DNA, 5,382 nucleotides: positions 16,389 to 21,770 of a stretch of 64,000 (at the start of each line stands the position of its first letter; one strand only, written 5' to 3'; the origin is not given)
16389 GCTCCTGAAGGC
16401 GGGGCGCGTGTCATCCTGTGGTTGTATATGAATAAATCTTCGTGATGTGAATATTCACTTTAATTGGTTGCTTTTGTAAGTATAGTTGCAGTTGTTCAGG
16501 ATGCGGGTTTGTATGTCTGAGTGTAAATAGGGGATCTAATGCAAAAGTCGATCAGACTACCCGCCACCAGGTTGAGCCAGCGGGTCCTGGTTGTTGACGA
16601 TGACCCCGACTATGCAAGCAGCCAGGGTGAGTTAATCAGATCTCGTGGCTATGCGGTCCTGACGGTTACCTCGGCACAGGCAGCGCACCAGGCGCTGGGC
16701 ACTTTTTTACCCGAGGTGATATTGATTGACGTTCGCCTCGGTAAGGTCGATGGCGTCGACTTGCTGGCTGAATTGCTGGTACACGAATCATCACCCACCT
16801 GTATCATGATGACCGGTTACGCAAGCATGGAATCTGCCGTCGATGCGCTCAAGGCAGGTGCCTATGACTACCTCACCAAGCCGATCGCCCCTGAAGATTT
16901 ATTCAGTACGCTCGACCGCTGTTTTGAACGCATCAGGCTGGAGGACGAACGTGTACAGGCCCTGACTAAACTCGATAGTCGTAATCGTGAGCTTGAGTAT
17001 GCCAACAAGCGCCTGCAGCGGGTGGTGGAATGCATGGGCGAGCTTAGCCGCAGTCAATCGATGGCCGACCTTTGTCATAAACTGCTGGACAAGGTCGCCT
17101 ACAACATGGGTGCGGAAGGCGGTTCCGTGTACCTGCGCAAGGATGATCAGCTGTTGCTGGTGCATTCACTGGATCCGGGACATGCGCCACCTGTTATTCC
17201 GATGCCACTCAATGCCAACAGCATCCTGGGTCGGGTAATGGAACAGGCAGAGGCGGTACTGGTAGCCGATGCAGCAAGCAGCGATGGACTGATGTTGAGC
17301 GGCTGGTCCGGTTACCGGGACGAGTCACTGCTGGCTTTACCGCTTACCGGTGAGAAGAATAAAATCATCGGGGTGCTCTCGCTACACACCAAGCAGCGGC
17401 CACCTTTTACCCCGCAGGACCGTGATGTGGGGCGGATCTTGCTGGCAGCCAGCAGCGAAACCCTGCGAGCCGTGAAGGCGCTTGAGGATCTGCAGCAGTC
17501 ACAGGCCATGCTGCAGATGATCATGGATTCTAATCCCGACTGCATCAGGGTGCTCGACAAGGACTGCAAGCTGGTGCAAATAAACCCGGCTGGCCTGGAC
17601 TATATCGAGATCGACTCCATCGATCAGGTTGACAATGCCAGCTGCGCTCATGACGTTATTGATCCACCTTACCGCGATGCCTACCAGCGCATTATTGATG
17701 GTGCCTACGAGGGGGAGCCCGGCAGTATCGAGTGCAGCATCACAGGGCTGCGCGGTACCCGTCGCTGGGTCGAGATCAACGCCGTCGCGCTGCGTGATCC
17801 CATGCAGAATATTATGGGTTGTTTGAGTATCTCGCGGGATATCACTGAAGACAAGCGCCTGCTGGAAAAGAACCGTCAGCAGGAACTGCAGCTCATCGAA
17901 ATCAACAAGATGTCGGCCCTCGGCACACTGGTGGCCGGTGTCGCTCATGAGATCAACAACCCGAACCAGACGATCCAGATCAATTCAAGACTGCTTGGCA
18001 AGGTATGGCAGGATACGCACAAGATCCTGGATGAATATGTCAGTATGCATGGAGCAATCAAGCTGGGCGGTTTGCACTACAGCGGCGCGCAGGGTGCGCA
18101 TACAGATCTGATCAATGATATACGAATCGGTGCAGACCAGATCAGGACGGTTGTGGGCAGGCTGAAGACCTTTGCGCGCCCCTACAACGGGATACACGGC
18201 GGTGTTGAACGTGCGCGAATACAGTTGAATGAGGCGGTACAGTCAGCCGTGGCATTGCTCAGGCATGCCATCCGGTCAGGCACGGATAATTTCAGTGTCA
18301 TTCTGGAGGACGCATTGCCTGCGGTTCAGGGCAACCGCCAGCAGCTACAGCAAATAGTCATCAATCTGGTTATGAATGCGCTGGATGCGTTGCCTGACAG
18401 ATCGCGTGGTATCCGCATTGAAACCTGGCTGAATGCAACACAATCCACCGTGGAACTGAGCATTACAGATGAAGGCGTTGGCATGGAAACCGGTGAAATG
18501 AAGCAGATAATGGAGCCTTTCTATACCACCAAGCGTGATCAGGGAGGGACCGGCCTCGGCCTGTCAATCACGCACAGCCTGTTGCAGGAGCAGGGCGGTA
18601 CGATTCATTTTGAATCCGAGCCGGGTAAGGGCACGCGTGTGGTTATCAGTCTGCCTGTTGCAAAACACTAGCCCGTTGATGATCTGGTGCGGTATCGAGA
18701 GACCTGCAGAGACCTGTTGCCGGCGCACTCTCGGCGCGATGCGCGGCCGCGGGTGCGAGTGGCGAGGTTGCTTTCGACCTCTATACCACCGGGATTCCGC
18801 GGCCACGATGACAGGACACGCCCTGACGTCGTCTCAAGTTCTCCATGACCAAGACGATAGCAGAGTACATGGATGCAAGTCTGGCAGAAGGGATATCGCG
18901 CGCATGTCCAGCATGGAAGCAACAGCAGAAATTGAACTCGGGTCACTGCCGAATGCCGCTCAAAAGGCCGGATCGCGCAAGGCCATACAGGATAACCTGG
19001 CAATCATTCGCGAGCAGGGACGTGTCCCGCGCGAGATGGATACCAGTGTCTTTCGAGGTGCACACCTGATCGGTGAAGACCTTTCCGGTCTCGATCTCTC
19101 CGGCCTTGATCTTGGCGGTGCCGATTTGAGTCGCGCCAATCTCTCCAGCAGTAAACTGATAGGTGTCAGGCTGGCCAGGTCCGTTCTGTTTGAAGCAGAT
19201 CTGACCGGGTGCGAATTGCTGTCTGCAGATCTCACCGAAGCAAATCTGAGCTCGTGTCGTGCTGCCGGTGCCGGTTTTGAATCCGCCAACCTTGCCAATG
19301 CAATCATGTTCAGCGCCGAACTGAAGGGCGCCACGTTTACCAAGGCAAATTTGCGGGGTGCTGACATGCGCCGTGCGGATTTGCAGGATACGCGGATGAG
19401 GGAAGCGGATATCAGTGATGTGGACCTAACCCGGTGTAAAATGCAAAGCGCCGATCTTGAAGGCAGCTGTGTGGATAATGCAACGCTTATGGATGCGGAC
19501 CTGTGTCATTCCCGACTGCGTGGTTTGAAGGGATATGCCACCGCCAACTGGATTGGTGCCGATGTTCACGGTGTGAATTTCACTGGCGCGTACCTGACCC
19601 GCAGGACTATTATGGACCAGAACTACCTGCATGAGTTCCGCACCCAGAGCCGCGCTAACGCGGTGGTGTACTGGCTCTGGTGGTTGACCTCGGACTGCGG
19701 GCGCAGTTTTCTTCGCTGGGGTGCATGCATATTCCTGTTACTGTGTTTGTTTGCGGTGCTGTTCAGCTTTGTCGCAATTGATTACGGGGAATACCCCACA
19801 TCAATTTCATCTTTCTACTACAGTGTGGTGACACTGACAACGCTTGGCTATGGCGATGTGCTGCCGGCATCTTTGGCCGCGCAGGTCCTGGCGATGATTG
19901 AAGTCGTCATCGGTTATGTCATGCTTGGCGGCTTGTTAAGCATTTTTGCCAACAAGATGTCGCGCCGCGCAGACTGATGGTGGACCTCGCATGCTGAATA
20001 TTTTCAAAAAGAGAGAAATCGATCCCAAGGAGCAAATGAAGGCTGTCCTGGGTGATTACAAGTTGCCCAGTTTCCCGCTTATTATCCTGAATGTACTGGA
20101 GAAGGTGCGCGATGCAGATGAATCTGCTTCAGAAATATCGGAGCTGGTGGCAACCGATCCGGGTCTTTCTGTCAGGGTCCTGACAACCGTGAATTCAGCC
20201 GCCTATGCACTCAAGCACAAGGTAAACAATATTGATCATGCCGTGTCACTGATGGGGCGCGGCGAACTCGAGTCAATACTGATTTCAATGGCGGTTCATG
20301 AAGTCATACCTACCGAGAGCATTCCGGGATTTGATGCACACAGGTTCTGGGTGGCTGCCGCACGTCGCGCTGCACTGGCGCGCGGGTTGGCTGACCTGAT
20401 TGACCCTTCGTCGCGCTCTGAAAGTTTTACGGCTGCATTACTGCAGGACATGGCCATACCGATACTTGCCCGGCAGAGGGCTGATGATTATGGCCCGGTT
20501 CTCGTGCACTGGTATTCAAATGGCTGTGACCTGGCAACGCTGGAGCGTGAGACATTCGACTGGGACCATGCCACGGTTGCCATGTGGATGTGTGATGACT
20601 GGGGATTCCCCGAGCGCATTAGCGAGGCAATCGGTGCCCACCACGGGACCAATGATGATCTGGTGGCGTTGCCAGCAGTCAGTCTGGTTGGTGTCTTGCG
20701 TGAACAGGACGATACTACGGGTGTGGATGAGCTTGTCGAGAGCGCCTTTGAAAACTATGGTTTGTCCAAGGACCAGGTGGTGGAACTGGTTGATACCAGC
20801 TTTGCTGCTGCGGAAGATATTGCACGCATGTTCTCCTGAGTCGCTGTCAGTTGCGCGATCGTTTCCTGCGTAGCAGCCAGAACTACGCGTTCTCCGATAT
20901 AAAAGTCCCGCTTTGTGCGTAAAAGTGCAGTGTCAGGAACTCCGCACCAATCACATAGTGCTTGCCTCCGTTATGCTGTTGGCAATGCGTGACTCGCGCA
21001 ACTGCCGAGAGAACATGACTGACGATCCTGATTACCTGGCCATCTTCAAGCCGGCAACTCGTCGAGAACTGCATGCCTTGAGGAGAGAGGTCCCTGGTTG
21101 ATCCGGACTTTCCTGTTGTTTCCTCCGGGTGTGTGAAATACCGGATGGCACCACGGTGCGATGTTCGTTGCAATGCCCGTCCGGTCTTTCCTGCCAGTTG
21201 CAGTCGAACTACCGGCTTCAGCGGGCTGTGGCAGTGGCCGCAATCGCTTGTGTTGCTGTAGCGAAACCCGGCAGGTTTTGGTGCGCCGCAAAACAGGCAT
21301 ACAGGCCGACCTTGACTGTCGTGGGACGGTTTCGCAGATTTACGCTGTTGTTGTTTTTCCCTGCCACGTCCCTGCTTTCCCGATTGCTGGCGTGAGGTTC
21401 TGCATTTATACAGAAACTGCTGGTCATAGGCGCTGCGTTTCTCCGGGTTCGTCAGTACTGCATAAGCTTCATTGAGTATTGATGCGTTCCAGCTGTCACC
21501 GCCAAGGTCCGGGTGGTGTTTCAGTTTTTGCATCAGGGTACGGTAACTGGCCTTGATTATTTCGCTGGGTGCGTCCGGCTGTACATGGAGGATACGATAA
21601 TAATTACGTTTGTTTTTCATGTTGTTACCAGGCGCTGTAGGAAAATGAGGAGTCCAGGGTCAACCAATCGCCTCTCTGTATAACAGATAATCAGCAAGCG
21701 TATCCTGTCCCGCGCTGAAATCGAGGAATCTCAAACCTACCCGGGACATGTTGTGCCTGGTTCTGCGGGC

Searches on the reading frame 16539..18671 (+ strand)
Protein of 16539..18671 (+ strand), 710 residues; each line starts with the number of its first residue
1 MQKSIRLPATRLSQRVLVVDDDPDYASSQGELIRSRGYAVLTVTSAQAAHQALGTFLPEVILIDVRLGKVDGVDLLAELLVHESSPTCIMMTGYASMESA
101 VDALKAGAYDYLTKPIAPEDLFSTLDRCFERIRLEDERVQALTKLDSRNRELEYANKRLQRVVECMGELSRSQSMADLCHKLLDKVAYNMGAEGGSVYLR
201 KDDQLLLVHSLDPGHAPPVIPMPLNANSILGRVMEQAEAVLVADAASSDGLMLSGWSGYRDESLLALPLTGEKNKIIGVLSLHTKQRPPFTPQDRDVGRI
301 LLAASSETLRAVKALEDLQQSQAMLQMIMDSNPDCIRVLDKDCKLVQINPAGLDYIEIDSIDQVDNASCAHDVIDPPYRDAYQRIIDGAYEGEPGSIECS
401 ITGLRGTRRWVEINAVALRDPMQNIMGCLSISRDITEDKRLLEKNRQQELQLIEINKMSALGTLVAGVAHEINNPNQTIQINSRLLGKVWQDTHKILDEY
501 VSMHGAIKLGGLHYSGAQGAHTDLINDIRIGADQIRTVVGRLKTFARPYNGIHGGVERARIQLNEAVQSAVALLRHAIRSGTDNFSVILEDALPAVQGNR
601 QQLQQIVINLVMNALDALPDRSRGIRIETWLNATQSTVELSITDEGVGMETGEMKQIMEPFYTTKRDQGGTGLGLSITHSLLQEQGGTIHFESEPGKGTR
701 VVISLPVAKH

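Call 20: search_protein_families(library=pfam, proteins=[window:16539-18671:+], max_evalue=0.00001)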
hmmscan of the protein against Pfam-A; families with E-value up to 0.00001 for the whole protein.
window:16539-18671:+ (710 aa): 6 families
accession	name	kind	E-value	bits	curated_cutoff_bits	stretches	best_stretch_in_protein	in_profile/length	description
PF02518.31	HATPase_c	-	1.3e-25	90.4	26.4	1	599-708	2-110/111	Histidine kinase-, DNA gyrase B-, and HSP90-like ATPase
PF00072.30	Response_reg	-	7.9e-25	87.6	30.2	1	16-125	1-110/111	Response regulator receiver domain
PF13185.12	GAF_2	-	2.4e-13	50.9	28.6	1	173-302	2-128/136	GAF domain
PF08448.16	PAS_4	-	3.6e-12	46.9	23.1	1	330-439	2-109/110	PAS fold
PF01590.32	GAF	-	2.7e-10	41.3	22.4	1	176-296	3-120/133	GAF domain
PF13492.12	GAF_3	-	5.6e-08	33.7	27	1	174-296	1-114/129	GAF domain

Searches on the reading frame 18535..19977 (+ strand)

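Call 20: search_protein_families(library=pfam, proteins=[window:18535-19977:+], max_evalue=0.00001)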
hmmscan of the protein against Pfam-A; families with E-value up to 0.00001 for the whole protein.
window:18535-19977:+ (480 aa): 4 families
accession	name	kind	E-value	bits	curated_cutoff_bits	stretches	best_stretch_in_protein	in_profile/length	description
PF00805.28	Pentapeptide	-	4.7e-32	109.6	20.2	3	261-300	1-40/40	Pentapeptide repeats (8 copies)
PF13599.13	Pentapeptide_4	-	2e-15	57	38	1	262-330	2-70/78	Pentapeptide repeat region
PF07885.22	Ion_trans_2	-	1.2e-12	48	22.5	1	404-476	3-78/79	Ion channel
PF13576.12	Pentapeptide_3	-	2e-11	44.4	27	0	268-310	1-46/48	Pentapeptide repeats (9 copies)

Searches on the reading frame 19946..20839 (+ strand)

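Call 20: search_protein_families(library=pfam, proteins=[window:19946-20839:+], max_evalue=0.00001)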
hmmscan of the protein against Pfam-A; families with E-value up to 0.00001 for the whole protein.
window:19946-20839:+ (297 aa): 1 family
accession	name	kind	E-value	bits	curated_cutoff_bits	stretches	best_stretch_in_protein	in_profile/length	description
PF08668.18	HDOD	-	2.9e-44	151.4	22.9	1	40-233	1-194/196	HDOD domain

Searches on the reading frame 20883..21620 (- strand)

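Call 20: search_protein_families(library=pfam, proteins=[window:20883-21620:-], max_evalue=0.00001)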
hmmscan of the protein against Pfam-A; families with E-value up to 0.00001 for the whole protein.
window:20883-21620:- (245 aa): 1 family
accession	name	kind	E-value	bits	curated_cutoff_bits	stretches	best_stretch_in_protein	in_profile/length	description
PF00226.36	DnaJ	-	9.1e-13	48.6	27.8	1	6-66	1-63/63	DnaJ domain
